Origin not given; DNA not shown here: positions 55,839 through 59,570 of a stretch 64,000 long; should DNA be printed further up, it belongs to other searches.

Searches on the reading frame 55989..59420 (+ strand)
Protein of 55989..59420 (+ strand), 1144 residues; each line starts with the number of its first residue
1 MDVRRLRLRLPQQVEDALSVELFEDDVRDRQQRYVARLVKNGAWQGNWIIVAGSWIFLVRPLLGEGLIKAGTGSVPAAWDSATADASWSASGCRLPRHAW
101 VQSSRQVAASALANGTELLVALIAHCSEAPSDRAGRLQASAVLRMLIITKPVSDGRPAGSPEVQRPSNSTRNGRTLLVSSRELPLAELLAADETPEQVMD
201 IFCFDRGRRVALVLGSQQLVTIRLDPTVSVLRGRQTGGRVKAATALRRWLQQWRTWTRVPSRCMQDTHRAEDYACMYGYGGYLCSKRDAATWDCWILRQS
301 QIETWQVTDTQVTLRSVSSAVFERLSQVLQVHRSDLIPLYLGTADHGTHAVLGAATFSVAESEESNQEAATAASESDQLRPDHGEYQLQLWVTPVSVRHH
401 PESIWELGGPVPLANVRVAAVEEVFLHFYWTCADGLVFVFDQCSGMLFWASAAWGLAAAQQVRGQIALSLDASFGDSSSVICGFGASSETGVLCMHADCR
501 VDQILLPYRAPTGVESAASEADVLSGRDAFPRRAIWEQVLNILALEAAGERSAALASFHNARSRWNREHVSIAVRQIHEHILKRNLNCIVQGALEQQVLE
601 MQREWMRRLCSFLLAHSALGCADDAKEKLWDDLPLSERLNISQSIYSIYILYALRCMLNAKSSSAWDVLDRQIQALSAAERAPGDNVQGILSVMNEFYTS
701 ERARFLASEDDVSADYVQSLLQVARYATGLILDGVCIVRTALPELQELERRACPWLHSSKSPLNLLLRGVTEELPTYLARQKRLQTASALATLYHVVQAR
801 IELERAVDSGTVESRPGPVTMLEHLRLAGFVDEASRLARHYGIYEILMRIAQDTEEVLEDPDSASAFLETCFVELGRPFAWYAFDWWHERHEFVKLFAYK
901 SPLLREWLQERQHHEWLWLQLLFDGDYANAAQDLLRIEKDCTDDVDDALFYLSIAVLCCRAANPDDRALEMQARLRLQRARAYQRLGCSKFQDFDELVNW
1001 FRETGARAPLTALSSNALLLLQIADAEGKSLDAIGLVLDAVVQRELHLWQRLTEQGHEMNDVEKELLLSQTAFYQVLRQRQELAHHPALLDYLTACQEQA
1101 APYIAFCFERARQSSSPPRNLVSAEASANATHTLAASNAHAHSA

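Call 37: search_protein_families(library=pfam, proteins=[window:55989-59420:+], max_evalue=0.001)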
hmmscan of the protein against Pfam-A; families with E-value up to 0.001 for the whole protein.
window:55989-59420:+ (1144 aa): 1 family
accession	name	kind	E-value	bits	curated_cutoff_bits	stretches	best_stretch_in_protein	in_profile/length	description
PF03177.20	Nucleoporin_C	-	0.00016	21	25.9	1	866-973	334-445/672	Non-repetitive/WGA-negative nucleoporin C-terminal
